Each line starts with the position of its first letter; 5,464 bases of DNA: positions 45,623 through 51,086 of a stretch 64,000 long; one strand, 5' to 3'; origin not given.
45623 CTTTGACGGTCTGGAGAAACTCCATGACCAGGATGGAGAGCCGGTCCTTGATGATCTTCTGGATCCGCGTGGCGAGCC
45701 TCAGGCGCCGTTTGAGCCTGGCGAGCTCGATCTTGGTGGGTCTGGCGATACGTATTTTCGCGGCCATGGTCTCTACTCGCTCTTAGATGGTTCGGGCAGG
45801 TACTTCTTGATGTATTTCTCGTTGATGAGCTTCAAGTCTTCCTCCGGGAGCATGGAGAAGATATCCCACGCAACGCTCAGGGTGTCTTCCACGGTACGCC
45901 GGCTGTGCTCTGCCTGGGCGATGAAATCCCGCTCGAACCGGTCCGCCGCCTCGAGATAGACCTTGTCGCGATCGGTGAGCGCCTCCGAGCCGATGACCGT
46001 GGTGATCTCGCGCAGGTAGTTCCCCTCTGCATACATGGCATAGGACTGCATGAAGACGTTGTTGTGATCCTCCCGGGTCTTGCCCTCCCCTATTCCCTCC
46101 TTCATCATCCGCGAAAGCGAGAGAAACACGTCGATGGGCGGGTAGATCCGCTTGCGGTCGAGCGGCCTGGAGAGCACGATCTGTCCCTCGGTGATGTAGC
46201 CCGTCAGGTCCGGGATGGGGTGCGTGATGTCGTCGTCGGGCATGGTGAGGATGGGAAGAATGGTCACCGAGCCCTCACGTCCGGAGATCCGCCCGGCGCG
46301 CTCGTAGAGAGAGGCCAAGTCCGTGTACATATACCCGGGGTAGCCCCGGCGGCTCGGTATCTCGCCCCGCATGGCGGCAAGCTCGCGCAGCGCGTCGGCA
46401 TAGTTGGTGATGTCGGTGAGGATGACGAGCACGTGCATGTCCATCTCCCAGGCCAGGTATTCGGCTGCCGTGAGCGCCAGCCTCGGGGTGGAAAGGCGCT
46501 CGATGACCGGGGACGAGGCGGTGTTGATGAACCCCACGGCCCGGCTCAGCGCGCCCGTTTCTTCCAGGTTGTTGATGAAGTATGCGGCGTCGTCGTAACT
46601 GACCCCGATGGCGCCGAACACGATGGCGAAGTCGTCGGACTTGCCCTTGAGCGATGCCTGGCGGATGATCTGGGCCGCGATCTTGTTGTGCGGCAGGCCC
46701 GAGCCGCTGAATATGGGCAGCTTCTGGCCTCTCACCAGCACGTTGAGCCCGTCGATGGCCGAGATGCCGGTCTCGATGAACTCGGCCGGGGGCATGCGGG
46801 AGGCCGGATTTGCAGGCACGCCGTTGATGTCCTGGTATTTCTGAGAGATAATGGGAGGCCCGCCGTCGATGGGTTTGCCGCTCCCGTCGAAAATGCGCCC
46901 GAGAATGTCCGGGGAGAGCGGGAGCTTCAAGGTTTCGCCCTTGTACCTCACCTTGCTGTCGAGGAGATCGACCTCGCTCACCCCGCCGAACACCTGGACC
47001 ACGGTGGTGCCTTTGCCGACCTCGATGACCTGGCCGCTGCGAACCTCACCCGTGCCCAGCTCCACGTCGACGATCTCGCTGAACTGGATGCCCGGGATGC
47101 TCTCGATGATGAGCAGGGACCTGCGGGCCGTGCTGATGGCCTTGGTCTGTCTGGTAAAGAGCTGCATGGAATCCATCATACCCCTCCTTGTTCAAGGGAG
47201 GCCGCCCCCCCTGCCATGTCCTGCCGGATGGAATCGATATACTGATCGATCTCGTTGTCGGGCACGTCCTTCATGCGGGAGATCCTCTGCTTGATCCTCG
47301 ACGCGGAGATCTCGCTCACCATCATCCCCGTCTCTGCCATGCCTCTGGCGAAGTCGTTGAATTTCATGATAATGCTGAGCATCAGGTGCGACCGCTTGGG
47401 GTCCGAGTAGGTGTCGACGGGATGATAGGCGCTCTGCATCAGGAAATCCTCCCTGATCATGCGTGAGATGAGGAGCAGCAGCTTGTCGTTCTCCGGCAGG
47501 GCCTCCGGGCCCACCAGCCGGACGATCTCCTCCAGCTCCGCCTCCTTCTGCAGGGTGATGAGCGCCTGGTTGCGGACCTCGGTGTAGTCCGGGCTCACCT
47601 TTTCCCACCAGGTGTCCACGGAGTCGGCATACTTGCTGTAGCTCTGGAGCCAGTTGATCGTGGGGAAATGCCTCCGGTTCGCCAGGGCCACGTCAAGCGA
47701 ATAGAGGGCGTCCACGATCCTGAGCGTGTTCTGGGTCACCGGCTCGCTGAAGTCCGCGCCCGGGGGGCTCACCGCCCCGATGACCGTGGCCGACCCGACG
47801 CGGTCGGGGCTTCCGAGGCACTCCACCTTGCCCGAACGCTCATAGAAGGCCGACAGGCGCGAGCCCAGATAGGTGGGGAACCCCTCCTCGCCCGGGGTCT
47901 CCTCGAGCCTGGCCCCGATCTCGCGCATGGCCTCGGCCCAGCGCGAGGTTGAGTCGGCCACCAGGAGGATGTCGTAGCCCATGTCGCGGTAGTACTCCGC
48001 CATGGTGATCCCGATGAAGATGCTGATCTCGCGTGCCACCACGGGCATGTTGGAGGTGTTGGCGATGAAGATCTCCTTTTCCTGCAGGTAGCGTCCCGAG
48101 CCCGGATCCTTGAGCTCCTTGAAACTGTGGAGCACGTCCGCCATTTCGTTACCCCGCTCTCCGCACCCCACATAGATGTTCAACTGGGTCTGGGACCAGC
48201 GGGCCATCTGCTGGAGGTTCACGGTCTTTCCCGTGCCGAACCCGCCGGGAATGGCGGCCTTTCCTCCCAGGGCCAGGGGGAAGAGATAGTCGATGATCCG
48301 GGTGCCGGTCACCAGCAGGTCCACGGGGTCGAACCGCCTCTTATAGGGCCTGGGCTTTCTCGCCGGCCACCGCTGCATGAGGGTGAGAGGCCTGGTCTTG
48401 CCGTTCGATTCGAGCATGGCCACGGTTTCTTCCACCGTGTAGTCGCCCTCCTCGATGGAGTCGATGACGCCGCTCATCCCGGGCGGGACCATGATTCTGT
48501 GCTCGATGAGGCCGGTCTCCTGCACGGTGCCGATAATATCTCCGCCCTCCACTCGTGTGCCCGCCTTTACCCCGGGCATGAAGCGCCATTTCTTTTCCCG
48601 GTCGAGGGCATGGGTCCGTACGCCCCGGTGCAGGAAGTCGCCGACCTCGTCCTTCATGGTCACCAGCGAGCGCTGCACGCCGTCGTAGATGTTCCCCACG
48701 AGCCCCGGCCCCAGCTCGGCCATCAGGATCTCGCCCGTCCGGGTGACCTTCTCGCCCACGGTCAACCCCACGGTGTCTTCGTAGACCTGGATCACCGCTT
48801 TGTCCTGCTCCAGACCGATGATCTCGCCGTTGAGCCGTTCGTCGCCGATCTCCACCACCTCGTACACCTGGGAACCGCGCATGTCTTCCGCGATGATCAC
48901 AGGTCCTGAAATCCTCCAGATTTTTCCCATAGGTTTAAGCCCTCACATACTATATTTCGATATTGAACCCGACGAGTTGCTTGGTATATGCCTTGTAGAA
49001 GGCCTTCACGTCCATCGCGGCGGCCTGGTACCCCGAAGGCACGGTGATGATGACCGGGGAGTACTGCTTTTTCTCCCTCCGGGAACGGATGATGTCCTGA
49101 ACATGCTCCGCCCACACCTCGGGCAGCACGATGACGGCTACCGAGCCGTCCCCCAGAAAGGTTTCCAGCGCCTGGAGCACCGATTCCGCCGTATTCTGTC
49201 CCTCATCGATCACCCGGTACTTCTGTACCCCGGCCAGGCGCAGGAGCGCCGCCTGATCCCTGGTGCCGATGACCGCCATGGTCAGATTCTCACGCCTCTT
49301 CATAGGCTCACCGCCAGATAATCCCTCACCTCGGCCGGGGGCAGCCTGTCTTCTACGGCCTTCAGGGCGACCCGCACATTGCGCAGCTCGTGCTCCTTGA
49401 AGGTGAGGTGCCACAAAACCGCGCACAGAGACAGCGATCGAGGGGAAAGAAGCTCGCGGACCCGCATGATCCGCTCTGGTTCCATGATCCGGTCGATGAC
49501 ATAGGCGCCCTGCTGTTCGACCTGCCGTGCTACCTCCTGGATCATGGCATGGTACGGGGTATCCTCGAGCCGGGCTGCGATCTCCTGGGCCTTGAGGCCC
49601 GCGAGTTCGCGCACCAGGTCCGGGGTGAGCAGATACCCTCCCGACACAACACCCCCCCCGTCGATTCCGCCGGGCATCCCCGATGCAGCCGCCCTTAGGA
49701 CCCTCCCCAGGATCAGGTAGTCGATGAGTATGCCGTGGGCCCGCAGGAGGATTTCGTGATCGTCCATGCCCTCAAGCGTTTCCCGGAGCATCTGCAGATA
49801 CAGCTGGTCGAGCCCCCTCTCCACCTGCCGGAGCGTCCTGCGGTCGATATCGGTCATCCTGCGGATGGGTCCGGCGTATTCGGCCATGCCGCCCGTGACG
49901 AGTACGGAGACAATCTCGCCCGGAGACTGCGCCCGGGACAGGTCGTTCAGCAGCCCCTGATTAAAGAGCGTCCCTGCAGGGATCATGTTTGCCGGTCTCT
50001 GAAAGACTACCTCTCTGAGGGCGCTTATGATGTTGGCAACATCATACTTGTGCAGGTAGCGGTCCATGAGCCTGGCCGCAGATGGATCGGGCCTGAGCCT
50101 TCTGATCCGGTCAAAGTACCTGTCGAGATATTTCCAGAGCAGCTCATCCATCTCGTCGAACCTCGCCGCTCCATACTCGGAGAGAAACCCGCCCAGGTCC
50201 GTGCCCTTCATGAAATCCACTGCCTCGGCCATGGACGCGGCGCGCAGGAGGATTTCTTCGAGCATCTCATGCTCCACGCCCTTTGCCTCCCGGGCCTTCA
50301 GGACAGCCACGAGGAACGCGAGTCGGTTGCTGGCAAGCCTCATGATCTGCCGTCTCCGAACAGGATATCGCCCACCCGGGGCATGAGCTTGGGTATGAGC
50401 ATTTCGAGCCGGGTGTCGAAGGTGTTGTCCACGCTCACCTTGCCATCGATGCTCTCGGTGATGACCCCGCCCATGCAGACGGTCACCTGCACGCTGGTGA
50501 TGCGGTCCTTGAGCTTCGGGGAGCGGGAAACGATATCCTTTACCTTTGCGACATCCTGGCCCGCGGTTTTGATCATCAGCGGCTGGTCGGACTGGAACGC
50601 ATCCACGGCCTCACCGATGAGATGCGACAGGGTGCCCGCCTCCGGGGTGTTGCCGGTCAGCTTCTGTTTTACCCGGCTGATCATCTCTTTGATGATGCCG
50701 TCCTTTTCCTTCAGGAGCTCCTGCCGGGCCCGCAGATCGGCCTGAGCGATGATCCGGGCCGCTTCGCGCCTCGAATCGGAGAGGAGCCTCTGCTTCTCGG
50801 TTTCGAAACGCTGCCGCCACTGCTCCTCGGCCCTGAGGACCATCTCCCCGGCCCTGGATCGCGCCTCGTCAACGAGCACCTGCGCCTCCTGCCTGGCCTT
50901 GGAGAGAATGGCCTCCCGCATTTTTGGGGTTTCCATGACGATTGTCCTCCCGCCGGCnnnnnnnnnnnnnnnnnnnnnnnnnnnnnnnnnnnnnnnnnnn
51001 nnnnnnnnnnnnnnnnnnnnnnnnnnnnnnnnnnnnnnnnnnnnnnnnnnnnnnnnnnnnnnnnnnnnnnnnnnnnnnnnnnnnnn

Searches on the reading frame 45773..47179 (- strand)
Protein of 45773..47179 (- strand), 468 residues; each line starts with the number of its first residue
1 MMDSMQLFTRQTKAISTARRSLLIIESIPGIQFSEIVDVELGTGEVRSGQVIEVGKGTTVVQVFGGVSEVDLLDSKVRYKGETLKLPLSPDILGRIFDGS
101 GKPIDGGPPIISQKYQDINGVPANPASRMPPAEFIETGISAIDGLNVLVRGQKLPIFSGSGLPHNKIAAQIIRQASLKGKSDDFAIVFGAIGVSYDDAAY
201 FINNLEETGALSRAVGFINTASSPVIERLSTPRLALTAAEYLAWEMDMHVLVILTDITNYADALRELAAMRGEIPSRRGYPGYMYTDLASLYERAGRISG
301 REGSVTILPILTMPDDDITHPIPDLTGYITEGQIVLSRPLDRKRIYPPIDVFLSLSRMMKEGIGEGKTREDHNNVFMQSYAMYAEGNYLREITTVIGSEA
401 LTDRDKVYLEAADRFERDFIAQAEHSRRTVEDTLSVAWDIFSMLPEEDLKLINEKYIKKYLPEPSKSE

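Call 8: search_protein_families(library=ncbifam, proteins=[window:45773-47179:-], max_evalue=0.001)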
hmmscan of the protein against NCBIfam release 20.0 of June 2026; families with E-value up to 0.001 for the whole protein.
window:45773-47179:- (468 aa): 32 families (the best 25 are shown)
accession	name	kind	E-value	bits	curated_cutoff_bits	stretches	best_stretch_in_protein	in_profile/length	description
NF003235.0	PRK04196.1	subfamily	1.4e-213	709.7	349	1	10-466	4-460/462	V-type ATP synthase subunit B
TIGR01041.1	ATP_syn_B_arch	equivalog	1.2e-208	693.2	844.65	1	13-466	3-456/458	ATP synthase subunit B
TIGR01040.1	V-ATPase_V1_B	equivalog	6.4e-183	608.6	804.65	1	13-463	3-462/467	V-type ATPase subunit B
NF002555.0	PRK02118.1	equivalog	7.6e-104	347.8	431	1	20-463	13-432/436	V-type ATP synthase subunit B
TIGR03496.1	FliI_clade1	equivalog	1.6e-59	201.8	619.1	1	30-432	17-406/414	flagellar protein export ATPase FliI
TIGR02546.1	III_secr_ATP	equivalog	2.9e-55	187.7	604.75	1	21-436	14-417/423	type III secretion system ATPase SctN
TIGR01026.1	fliI_yscN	subfamily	2.7e-54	184.6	379.5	1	21-435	32-433/440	FliI/YscN family ATPase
TIGR03498.1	FliI_clade3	equivalog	8.6e-53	179.5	587.45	1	32-387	21-367/418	flagellar protein export ATPase FliI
TIGR03497.1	FliI_clade2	equivalog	5.6e-50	170.5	629.8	1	25-435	12-407/413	flagellar protein export ATPase FliI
NF005391.0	PRK06936.1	equivalog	1.2e-48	166.1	657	1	23-435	34-432/439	type III secretion system ATPase SctN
NF006575.0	PRK09099.1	subfamily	1.1e-45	156.2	706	1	32-435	46-435/443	type III secretion system ATPase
NF005295.0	PRK06820.1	equivalog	2.4e-45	155.3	690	1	23-435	40-433/440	EscN/YscN/HrcN family type III secretion system ATPase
NF006290.1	PRK08472.1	equivalog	2.2e-42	145.4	644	1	34-434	40-426/433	flagellar protein export ATPase FliI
TIGR03305.1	alt_F1F0_F1_bet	exception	3.2e-41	141.5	752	1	75-423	62-400/449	alternate F1F0 ATPase, F1 subunit beta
NF006012.0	PRK08149.1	equivalog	1.2e-40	139.8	594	1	24-370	21-363/431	type III secretion system ATPase SctN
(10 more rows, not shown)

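Call 77: search_protein_families(library=pfam, proteins=[window:45773-47179:-], max_evalue=0.00001)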
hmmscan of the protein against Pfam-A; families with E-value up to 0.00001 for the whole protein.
window:45773-47179:- (468 aa): 2 families
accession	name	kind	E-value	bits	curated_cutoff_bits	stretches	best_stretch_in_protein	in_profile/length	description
PF00006.31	ATP-synt_ab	-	6.7e-78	261.6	29.5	1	138-356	1-213/213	ATP synthase alpha/beta family, nucleotide-binding domain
PF22919.1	ATP-synt_VA_C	-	3.3e-28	98.1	24.7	1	362-460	2-100/101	C-terminal domain of V and A type ATP synthase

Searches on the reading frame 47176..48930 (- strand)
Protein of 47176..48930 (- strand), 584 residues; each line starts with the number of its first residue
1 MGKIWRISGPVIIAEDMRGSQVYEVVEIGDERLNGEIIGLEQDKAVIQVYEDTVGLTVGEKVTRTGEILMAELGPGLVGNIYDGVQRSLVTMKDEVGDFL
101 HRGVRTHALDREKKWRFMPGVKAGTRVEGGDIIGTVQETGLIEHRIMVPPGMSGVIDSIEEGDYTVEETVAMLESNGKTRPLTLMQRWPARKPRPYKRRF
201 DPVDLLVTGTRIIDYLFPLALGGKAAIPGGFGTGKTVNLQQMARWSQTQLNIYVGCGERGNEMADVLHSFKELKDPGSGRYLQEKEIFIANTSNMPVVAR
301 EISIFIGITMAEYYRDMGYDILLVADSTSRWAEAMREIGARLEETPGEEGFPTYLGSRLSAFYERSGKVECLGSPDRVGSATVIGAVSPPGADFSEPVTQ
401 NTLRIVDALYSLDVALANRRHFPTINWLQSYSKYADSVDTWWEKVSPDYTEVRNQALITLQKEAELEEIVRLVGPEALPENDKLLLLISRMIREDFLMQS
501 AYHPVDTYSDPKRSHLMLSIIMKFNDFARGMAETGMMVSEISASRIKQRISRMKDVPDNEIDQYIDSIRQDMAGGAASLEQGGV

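Call 8: search_protein_families(library=ncbifam, proteins=[window:47176-48930:-], max_evalue=0.001)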
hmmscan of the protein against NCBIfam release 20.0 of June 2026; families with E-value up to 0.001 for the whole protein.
window:47176-48930:- (584 aa): 32 families (the best 25 are shown)
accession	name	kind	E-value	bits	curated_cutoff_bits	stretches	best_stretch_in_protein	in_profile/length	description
TIGR01043.1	ATP_syn_A_arch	equivalog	1.2e-255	849.4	972.15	1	1-572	2-575/580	ATP synthase subunit A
NF003220.0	PRK04192.1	subfamily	4.7e-246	817.7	470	1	2-575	5-579/588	V-type ATP synthase subunit A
NF011287.0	PRK14698.1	equivalog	3.1e-211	704.1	1238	2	236-567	670-1003/1017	V-type ATP synthase subunit A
TIGR01042.1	V-ATPase_V1_A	equivalog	1.4e-196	654.7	779.9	1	1-553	2-560/591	V-type ATPase subunit A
TIGR03497.1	FliI_clade2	equivalog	2.5e-46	158.5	629.8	2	192-438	108-339/413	flagellar protein export ATPase FliI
TIGR02546.1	III_secr_ATP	equivalog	5.4e-46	157.1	604.75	2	187-440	112-350/423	type III secretion system ATPase SctN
TIGR01026.1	fliI_yscN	subfamily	7.4e-46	156.8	379.5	2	203-438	144-365/440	FliI/YscN family ATPase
TIGR03496.1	FliI_clade1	equivalog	8.1e-44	150.1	619.1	2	191-441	107-344/414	flagellar protein export ATPase FliI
NF003235.0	PRK04196.1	subfamily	3.7e-42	144.6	349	2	198-502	121-419/462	V-type ATP synthase subunit B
TIGR03498.1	FliI_clade3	equivalog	1.2e-40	139.5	587.45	1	192-469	111-369/418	flagellar protein export ATPase FliI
TIGR01040.1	V-ATPase_V1_B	equivalog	5.3e-37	127.4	804.65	2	284-520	211-442/467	V-type ATPase subunit B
NF006012.0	PRK08149.1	equivalog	1.1e-36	126.7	594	2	186-441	118-359/431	type III secretion system ATPase SctN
NF005295.0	PRK06820.1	equivalog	2.1e-36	125.9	690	2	190-442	132-369/440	EscN/YscN/HrcN family type III secretion system ATPase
TIGR01039.1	atpD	equivalog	3.8e-36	124.8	462.85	1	185-501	106-407/462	F0F1 ATP synthase subunit beta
TIGR01041.1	ATP_syn_B_arch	equivalog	7e-36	123.7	844.65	2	195-502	115-415/458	ATP synthase subunit B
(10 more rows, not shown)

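Call 77: search_protein_families(library=pfam, proteins=[window:47176-48930:-], max_evalue=0.00001)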
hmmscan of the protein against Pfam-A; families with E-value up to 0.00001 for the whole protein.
window:47176-48930:- (584 aa): 4 families
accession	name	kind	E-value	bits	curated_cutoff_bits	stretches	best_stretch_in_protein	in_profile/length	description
PF00006.31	ATP-synt_ab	-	8.8e-69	231.8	29.5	1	209-432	1-213/213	ATP synthase alpha/beta family, nucleotide-binding domain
PF16886.11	ATP-synt_ab_Xtn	-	9.6e-33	112.2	25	1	107-191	2-88/88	ATPsynthase alpha/beta subunit barrel-sandwich domain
PF22919.1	ATP-synt_VA_C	-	6.4e-21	74.7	24.7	1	441-523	4-86/101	C-terminal domain of V and A type ATP synthase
PF02874.29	ATP-synt_ab_N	-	1.5e-16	61.1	20.9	1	5-66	2-69/69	ATP synthase alpha/beta family, beta-barrel domain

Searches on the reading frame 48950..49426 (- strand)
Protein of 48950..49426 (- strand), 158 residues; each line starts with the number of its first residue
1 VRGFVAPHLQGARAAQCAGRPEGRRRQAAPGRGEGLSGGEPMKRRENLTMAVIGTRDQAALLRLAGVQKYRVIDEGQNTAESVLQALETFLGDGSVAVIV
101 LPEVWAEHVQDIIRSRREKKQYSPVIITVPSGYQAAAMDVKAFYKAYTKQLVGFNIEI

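Call 7: search_protein_families(library=pfam, proteins=[window:48950-49426:-], max_evalue=0.01)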
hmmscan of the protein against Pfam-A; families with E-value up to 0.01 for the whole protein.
window:48950-49426:- (158 aa): 2 families
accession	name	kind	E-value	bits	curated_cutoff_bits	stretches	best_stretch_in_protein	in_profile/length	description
PF01990.22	ATP-synt_F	-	1.7e-12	47.9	23.5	1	50-135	1-79/91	ATP synthase (F/14-kDa) subunit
PF00549.24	Ligase_CoA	-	0.0049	17.4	24.5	0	59-103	12-58/128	CoA-ligase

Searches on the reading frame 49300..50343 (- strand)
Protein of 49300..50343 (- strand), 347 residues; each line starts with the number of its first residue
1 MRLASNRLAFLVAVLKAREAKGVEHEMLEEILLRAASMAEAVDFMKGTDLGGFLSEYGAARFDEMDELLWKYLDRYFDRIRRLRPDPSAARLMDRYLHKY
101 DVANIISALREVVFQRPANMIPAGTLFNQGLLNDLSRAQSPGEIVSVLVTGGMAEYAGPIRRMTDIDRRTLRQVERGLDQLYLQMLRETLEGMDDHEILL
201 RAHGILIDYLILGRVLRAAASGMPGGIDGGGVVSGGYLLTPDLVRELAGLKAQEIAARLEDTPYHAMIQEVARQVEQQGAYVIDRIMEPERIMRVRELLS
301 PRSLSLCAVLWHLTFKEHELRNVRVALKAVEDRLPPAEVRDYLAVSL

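Call 7: search_protein_families(library=pfam, proteins=[window:49300-50343:-], max_evalue=0.01)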
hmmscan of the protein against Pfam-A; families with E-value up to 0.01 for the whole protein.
window:49300-50343:- (347 aa): 1 family
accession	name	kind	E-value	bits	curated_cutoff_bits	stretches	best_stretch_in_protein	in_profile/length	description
PF01992.21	vATP-synt_AC39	-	3.2e-38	132.4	29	1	11-342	1-339/339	ATP synthase (C/AC39) subunit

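Call 8: search_protein_families(library=ncbifam, proteins=[window:49300-50343:-], max_evalue=0.001)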
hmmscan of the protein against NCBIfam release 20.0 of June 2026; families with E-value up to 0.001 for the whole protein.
window:49300-50343:- (347 aa): 6 families
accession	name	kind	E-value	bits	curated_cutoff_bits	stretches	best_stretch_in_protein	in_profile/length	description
TIGR02923.1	AhaC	equivalog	3.3e-34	118.7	240.5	1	9-343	6-347/348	ATP synthase A1 subunit C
NF002267.0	PRK01198.1-3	equivalog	9.2e-23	81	488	1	9-344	49-389/390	V-type ATP synthase subunit C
NF002268.0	PRK01198.1-4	equivalog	1.1e-21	77.4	381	1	63-344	66-345/346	V-type ATP synthase subunit C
NF002269.0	PRK01198.1-5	equivalog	6.5e-17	61.6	574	1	13-341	40-363/369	V-type ATP synthase subunit C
NF002265.0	PRK01198.1-1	equivalog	5.4e-10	38.8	534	1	8-343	9-349/352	V-type ATP synthase subunit C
NF002266.0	PRK01198.1-2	equivalog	2.8e-08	33.2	270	1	12-328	10-313/333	V-type ATP synthase subunit C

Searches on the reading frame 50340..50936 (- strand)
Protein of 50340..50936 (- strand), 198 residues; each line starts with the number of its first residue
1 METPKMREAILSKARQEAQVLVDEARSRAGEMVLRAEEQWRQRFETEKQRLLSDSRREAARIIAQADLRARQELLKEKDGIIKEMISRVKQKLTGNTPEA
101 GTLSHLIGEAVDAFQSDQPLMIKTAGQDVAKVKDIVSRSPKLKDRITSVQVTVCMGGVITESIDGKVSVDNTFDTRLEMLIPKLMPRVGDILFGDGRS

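Call 7: search_protein_families(library=pfam, proteins=[window:50340-50936:-], max_evalue=0.01)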
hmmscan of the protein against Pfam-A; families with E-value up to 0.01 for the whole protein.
window:50340-50936:- (198 aa): 2 families
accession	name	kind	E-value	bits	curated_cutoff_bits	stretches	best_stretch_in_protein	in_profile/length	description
PF01991.23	vATP-synt_E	-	2.7e-17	63.3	24.2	1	10-193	2-199/199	ATP synthase (E/31 kDa) subunit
PF06188.17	HrpE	-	8.3e-05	23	23.5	1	8-77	33-101/191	HrpE/YscL/FliH and V-type ATPase subunit E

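Call 8: search_protein_families(library=ncbifam, proteins=[window:50340-50936:-], max_evalue=0.001)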
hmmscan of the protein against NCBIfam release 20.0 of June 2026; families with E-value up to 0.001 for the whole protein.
window:50340-50936:- (198 aa): 8 families
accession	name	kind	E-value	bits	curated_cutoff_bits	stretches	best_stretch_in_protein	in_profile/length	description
NF003049.0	PRK03963.1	equivalog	2.6e-22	79.6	225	1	7-194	8-198/198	V-type ATP synthase subunit E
NF002629.0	PRK02292.1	equivalog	1.2e-17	64.3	184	1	8-195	8-192/192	V-type ATP synthase subunit E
NF002424.0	PRK01558.1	equivalog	5e-07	29.5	241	1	8-192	14-196/203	V-type ATP synthase subunit E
NF005392.0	PRK06937.1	equivalog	1.2e-05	24.8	159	1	16-152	30-165/209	HrpE/YscL family type III secretion apparatus protein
NF050102.1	DivIVA_Wag31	equivalog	9.8e-05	22.4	260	1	6-92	124-212/256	DivIVA-like cell division protein Wag31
NF006574.0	PRK09098.1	subfamily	0.0002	20.9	278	1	6-39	40-73/277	HrpE/YscL family type III secretion apparatus protein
TIGR02499.1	HrpE_YscL_not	equivalog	0.00032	20.8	78.7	1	8-142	16-138/166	type III secretion system stator protein SctL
NF002170.0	PRK01005.1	equivalog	0.0004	20.2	280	1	5-182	16-194/208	V-type ATP synthase subunit E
